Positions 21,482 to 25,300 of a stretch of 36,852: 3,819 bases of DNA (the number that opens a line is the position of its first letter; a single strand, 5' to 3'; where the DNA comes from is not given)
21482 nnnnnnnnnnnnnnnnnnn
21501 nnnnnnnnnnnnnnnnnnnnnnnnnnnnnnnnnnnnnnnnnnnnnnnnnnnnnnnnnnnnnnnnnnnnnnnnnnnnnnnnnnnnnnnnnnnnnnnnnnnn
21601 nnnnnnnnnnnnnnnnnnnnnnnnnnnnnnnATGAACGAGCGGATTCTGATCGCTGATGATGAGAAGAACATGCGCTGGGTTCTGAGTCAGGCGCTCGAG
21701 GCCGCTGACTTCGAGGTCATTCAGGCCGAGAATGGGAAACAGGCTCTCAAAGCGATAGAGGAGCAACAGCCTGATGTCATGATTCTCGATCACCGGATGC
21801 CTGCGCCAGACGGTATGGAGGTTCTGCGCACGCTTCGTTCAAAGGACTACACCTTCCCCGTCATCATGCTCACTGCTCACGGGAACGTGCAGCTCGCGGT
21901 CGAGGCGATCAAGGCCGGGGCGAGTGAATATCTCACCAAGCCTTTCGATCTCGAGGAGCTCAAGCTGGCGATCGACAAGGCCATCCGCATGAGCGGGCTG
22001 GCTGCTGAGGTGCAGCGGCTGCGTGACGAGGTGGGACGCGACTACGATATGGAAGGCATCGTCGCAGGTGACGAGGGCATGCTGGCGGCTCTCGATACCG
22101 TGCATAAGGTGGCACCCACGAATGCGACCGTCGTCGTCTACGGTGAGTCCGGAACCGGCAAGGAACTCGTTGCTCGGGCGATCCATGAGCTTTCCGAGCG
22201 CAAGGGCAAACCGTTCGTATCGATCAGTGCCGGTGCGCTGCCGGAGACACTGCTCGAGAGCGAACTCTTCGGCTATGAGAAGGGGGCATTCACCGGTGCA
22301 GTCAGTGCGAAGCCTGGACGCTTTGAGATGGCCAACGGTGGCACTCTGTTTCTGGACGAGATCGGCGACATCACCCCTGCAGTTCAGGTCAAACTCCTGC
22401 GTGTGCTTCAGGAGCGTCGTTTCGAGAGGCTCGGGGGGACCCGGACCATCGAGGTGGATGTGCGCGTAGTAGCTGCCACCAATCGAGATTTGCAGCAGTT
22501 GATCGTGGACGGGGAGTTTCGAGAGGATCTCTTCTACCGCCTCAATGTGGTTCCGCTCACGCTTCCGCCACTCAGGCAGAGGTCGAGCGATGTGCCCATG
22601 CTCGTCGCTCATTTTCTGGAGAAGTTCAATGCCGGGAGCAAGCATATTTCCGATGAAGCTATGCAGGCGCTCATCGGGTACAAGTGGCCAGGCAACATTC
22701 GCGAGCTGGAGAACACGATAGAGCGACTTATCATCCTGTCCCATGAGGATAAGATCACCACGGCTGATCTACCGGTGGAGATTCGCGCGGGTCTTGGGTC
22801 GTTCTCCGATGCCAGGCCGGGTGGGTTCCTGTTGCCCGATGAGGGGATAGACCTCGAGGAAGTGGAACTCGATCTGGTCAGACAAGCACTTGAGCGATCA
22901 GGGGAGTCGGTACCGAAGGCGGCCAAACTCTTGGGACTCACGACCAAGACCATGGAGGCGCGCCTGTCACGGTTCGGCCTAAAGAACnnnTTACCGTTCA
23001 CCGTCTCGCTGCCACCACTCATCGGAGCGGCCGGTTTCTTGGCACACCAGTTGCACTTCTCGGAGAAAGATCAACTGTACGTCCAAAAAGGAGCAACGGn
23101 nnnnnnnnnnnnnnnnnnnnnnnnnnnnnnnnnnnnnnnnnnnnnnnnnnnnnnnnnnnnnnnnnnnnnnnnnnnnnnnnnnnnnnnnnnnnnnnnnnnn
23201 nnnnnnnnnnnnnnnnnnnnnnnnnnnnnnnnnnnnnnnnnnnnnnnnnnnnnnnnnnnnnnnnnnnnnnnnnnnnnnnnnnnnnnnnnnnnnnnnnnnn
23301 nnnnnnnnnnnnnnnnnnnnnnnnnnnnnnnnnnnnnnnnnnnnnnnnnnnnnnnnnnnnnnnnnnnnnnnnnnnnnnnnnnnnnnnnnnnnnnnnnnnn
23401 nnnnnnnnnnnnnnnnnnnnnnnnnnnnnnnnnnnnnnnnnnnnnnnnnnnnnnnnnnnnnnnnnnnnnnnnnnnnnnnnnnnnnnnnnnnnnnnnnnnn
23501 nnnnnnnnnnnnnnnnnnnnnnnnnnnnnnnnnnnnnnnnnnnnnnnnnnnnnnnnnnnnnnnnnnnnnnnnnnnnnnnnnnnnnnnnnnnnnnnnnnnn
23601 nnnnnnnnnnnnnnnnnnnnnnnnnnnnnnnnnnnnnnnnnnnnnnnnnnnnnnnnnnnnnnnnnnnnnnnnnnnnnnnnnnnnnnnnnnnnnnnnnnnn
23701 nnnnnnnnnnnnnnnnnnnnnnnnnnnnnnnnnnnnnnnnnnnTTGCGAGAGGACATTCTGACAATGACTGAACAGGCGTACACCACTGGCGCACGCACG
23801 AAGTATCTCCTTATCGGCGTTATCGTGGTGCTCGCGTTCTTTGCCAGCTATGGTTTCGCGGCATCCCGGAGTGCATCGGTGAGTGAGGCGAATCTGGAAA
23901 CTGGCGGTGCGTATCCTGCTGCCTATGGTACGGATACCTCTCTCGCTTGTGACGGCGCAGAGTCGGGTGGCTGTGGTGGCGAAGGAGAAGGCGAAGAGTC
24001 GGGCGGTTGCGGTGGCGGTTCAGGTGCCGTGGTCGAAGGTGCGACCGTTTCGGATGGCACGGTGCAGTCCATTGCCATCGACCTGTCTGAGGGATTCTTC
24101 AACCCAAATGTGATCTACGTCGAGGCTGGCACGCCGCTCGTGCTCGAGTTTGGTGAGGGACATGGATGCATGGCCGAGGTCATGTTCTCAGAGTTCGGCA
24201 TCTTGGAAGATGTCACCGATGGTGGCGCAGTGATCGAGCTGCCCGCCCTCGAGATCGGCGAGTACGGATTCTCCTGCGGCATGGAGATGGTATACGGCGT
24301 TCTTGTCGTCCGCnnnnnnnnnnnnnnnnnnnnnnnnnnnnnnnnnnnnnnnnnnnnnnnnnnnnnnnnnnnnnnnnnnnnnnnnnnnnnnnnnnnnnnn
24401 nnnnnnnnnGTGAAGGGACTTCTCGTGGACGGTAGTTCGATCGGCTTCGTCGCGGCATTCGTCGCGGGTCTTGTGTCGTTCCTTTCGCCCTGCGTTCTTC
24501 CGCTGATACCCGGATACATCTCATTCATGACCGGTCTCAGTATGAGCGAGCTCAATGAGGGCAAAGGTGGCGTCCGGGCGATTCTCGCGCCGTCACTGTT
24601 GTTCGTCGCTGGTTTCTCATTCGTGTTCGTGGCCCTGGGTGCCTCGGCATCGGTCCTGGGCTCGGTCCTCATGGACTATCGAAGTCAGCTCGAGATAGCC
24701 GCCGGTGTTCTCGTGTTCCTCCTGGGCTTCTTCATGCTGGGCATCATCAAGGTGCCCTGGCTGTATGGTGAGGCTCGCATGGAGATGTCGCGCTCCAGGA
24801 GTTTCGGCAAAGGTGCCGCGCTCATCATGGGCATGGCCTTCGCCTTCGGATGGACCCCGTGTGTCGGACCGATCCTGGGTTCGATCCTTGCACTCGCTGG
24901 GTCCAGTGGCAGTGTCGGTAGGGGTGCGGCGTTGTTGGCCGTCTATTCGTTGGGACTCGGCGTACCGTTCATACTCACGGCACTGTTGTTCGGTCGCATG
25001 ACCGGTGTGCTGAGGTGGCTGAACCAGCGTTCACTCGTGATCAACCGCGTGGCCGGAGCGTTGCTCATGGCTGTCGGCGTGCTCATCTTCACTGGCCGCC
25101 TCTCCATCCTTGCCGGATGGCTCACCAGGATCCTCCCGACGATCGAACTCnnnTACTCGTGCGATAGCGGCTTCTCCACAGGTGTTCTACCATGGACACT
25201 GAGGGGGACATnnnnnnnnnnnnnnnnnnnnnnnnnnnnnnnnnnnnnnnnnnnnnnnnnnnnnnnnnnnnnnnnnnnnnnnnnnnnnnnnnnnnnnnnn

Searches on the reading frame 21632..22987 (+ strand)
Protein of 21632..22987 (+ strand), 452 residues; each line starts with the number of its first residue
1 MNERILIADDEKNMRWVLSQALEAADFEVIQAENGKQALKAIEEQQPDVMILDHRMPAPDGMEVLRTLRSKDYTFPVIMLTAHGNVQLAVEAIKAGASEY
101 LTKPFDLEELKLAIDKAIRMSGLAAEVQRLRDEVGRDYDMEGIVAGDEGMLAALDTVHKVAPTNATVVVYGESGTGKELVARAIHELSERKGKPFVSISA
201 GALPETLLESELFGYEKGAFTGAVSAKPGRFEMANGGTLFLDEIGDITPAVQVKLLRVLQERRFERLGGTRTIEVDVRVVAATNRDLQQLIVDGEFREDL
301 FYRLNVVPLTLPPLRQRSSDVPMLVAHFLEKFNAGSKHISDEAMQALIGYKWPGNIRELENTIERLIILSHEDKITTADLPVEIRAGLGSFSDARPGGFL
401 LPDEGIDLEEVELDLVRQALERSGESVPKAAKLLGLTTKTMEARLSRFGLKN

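Call 7: search_protein_families(library=pfam, proteins=[window:21632-22987:+], max_evalue=0.001)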
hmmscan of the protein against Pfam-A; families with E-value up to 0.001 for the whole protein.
window:21632-22987:+ (452 aa): 10 families
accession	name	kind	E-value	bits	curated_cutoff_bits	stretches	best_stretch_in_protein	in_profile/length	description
PF00158.32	Sigma54_activat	-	1.5e-70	236.7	20.2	1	145-309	3-167/168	Sigma-54 interaction domain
PF00072.30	Response_reg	-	1.5e-34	118.9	30.2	1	5-114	1-110/111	Response regulator receiver domain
PF25601.1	AAA_lid_14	-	1.7e-24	85.9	27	1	315-387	1-77/87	AAA+ ATPase lid domain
PF14532.12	Sigma54_activ_2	-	3.9e-19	69.7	25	1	155-314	12-138/138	Sigma-54 interaction domain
PF07728.20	AAA_5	-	4.4e-10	40.1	22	1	167-285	2-123/139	AAA domain (dynein-related subfamily)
PF02954.25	HTH_8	-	1.6e-07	31.4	22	1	408-448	2-42/42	Bacterial regulatory protein, Fis family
PF07724.20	AAA_2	-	1.9e-06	28.5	27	1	166-283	5-123/166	AAA domain (Cdc48 subfamily)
PF00004.35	AAA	-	8.4e-06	26.7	21.2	1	167-288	1-112/131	ATPase family associated with various cellular activities (AAA)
PF01078.27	Mg_chelatase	-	2.3e-05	24.3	20.3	0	222-284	93-157/207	Magnesium chelatase, subunit ChlI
PF23198.2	PDE8A_N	-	0.00072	19.9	29.6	0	17-76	25-85/147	PDE8A-like, N-terminal domain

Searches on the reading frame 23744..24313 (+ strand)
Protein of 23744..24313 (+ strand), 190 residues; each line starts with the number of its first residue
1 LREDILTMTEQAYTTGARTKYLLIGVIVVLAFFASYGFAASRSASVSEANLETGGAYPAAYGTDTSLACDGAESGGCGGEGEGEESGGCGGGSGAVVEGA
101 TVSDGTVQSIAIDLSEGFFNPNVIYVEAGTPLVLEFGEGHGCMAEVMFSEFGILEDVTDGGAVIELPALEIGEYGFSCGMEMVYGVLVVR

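Call 3: search_protein_families(library=pfam, proteins=[window:23744-24313:+], max_evalue=0.01)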
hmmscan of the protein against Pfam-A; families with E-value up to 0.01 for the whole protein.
window:23744-24313:+ (190 aa): 1 family
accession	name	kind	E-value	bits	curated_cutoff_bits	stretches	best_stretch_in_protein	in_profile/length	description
PF13473.12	Cupredoxin_1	-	7.6e-11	42.4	27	1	107-189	20-104/104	Cupredoxin-like domain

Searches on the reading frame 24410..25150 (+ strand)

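Call 3: search_protein_families(library=pfam, proteins=[window:24410-25150:+], max_evalue=0.01)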
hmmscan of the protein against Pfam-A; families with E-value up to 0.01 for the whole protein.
window:24410-25150:+ (247 aa): 2 families
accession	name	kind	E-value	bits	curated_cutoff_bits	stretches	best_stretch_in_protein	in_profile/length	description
PF02683.22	DsbD_TM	-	8.9e-16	58.3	27.1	1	14-226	6-214/219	Cytochrome C biogenesis protein transmembrane domain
PF13386.12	DsbD_2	-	1e-08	35.8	24.9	1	15-224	1-198/199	Cytochrome C biogenesis protein transmembrane region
